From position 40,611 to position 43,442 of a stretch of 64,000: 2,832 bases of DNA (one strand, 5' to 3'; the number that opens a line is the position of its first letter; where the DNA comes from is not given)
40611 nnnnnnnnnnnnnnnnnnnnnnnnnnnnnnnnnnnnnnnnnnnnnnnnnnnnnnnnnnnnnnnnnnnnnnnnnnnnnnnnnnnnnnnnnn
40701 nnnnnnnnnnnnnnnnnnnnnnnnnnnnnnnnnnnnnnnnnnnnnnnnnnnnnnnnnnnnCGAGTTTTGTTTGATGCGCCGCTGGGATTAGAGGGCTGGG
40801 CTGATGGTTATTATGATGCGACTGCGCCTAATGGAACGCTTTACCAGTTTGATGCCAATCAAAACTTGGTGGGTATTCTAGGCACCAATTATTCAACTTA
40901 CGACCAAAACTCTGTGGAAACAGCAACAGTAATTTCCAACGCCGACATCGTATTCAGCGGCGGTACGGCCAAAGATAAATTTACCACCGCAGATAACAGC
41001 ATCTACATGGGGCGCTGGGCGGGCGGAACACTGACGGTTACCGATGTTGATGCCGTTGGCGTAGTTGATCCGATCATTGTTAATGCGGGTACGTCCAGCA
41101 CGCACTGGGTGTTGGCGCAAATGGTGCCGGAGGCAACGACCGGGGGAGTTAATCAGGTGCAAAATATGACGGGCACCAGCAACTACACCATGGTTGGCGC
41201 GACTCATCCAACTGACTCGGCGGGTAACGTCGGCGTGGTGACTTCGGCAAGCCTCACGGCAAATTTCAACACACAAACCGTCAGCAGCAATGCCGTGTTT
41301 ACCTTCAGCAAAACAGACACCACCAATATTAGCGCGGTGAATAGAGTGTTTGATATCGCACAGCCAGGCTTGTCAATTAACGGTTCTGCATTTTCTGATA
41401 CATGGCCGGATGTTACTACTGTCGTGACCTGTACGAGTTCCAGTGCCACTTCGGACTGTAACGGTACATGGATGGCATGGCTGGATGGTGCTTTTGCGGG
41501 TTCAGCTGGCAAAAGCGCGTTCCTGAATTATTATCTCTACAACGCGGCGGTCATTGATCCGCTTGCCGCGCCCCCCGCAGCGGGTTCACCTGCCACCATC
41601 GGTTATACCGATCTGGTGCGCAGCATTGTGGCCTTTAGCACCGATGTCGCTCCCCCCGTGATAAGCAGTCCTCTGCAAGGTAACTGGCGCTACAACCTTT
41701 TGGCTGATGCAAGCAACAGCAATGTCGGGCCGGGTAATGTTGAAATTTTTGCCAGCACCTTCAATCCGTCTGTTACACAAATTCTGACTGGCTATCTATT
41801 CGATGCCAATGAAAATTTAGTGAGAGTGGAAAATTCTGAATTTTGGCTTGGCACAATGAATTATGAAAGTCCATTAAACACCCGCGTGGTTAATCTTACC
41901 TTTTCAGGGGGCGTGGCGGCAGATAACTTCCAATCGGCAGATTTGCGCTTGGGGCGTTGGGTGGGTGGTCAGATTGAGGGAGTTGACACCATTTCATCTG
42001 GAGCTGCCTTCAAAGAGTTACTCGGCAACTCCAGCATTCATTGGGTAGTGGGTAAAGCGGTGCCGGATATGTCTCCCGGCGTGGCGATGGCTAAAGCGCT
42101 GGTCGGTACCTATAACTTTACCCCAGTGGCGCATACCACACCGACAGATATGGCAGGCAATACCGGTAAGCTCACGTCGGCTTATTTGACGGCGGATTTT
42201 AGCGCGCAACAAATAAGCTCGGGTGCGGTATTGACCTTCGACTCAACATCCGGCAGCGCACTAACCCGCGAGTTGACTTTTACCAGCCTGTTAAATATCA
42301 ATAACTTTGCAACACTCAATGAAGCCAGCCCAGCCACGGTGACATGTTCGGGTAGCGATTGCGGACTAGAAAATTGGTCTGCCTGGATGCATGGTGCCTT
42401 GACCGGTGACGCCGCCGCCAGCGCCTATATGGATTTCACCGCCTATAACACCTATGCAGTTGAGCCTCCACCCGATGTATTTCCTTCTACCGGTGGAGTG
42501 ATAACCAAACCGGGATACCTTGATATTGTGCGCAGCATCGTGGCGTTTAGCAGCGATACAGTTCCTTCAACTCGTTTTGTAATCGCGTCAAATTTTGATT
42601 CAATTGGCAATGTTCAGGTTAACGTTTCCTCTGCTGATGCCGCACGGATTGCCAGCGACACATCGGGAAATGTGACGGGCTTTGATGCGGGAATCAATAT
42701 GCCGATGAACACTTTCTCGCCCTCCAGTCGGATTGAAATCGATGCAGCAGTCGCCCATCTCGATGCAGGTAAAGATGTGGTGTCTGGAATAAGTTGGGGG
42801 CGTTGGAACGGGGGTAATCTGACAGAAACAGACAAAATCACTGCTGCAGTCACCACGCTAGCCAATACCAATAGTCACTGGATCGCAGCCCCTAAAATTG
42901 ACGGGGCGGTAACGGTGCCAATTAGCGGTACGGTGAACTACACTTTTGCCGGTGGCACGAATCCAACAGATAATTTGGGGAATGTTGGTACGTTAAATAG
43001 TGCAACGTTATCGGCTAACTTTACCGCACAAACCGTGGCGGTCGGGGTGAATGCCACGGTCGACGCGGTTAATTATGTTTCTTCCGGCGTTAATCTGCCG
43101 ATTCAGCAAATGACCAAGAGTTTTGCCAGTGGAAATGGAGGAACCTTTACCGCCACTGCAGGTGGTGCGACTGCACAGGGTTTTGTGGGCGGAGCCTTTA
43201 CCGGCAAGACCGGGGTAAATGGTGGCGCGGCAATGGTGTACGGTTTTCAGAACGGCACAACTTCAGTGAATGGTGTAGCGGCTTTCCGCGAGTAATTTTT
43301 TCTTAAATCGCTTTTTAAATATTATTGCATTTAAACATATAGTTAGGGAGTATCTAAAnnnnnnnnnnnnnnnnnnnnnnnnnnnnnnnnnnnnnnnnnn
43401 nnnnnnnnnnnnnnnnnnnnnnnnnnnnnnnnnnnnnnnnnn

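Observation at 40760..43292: Three consecutive ~290-aa modules each carrying a TbpB-like barrel signature, two of them internal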

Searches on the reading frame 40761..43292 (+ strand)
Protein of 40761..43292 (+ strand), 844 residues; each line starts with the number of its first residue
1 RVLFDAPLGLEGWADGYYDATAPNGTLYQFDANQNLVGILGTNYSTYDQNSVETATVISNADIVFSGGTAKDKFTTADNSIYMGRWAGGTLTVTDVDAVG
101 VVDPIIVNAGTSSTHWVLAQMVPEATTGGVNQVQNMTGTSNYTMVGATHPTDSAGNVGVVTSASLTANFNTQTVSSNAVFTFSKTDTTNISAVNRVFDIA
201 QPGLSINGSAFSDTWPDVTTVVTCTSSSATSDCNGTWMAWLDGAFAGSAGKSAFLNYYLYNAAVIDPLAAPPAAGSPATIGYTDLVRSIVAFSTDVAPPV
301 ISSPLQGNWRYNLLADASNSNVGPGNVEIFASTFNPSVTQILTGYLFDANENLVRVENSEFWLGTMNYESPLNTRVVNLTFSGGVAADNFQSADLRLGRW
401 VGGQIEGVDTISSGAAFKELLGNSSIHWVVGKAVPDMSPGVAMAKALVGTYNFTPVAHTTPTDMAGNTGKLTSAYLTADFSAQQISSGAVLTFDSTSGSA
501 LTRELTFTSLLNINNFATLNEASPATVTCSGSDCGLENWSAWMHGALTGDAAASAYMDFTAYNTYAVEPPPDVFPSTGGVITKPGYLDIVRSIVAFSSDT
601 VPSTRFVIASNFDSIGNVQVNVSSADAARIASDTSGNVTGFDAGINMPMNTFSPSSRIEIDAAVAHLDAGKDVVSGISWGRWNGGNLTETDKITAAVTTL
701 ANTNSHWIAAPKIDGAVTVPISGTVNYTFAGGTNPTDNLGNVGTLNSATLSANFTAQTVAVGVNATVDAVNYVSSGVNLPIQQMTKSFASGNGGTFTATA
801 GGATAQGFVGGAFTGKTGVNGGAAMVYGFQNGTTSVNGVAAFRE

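Call 8: search_solved_structures(query=window:40761-43292:+, max_evalue=10)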
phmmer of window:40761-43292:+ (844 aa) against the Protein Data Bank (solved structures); distinct sequences matched with E-value up to 10: 0.

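Call 9: find_homologous_proteins(query=window:40761-43292:+, max_evalue=0.001)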
Query window:40761-43292:+ (844 aa): 10 proteins with E <= 0.001 among 8000 candidates.
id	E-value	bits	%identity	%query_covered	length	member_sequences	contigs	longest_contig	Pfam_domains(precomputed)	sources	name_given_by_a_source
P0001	8.9e-129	449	34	88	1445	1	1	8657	-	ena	-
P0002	6.8e-68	248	37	50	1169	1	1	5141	PF04773.19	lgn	-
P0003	5.8e-64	235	35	50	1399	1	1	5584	PF04773.19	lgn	-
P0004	2.5e-56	210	41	30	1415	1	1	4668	PF04773.19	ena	-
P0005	4.2e-56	209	32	97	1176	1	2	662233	PF04773.19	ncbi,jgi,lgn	-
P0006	3.5e-55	206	30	84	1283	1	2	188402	-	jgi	jgi:hypothetical protein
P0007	2.2e-26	111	32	37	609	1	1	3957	-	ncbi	ncbi:MAG: beta strand repeat-containing protein, partial [Burkholderiales bacterium]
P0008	2.0e-20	91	42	10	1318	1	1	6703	PF04773.19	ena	-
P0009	2.3e-18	84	27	50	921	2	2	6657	PF04773.19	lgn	-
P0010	2.0e-9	55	26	50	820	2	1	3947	-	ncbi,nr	ncbi:MAG: hypothetical protein HYY79_01555, partial [Betaproteobacteria bacterium]|nr:hypothetical p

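Call 14: find_encoding_contigs(protein=P0005, flank=10000, max_places=3)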
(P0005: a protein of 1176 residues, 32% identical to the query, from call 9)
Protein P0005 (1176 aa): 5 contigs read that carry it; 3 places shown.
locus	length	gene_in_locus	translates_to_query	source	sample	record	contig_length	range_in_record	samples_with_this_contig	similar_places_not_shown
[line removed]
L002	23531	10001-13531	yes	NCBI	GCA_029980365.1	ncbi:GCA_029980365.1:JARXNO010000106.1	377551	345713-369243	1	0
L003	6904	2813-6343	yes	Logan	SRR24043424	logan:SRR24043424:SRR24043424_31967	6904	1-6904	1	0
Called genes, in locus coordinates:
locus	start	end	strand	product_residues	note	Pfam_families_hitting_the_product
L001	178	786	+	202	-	PF01618:MotA_ExbB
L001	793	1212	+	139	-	PF02472:ExbD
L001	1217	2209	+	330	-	PF02606:LpxK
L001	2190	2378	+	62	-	PF03966:Trm112p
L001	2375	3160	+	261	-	PF02348:CTP_transf_3, PF12804:NTP_transf_3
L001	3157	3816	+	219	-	PF00406:ADK, PF13207:AAA_17, PF05191:ADK_lid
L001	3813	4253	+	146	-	PF03928:HbpS-like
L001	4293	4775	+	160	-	PF00293:NUDIX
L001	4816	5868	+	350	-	PF08308:PEGA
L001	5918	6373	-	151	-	PF00692:dUTPase, PF22769:DCD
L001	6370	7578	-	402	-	PF02441:Flavoprotein, PF04127:DFP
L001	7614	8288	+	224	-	PF20582:UPF0758_N, PF04002:RadC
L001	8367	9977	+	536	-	PF07719:TPR_2 (faint), PF00515:TPR_1 (faint), PF13181:TPR_8 (faint), PF13371:TPR_9 (weak), PF13432:TPR_16, PF14559:TPR_19, PF04575:SlipAM (weak)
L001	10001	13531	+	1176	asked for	PF04773:FecR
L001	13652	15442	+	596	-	PF00587:tRNA-synt_2b, PF04073:tRNA_edit, PF03129:HGTP_anticodon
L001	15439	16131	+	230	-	PF01464:SLT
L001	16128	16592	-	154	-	PF00578:AhpC-TSA, PF08534:Redoxin, PF00085:Thioredoxin (weak), PF13098:Thioredoxin_2, PF13905:Thioredoxin_8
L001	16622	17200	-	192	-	PF03350:UPF0114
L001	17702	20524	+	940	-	PF00317:Ribonuc_red_lgN (weak), PF02867:Ribonuc_red_lgC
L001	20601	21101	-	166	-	PF02600:DsbB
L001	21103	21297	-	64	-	PF04384:Fe-S_assembly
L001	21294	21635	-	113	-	PF00111:Fer2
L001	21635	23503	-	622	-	PF00012:HSP70, PF06723:MreB_Mbl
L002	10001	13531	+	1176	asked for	PF04773:FecR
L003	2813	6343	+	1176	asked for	PF04773:FecR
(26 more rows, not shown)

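Call 15: find_encoding_contigs(protein=P0006, flank=10000, max_places=3)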
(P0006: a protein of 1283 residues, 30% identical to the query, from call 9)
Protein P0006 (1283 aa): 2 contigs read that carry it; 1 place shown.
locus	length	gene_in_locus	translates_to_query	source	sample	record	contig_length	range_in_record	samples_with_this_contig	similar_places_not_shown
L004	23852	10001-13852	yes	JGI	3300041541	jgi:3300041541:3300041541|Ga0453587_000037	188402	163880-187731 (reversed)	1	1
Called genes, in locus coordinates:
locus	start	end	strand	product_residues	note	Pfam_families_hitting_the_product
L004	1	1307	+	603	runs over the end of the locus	PF00092:VWA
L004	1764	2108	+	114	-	PF10711:DUF2513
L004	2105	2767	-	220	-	PF13353:Fer4_12 (weak), PF04055:Radical_SAM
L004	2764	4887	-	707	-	PF03477:ATP-cone, PF13597:NRDD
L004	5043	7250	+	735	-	PF05226:CHASE2, PF00211:Guanylate_cyc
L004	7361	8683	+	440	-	PF00515:TPR_1 (faint), PF07719:TPR_2 (faint), PF13428:TPR_14 (faint), PF13371:TPR_9, PF13432:TPR_16 (weak), PF14559:TPR_19, PF04575:SlipAM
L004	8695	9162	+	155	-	PF04773:FecR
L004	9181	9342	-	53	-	-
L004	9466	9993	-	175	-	-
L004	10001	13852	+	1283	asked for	-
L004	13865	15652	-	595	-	PF01926:MMR_HSR1, PF02421:FeoB_N, PF07670:Gate, PF07664:FeoB_C, PF07670:Gate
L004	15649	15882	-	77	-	PF04023:FeoA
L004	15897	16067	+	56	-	-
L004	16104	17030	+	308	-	PF00140:Sigma70_r1_2, PF04542:Sigma70_r2, PF04539:Sigma70_r3 (weak), PF04545:Sigma70_r4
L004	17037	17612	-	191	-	PF13505:OMP_b-brl, PF01389:OmpA_membrane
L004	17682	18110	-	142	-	PF01641:SelR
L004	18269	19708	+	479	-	PF00282:Pyridoxal_deC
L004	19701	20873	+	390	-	-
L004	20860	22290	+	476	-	-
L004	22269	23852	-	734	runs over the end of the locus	PF01590:GAF, PF13185:GAF_2, PF13426:PAS_9, PF00989:PAS, PF08447:PAS_3, PF08448:PAS_4, PF13426:PAS_9, PF00989:PAS, +7 more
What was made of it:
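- Synteny: a Slam homolog sits immediately upstream of the FecR-module gene in L001-L004 (calls 14, 15) and in about 62/65 evaluable loci from 76 GTDB genomes.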
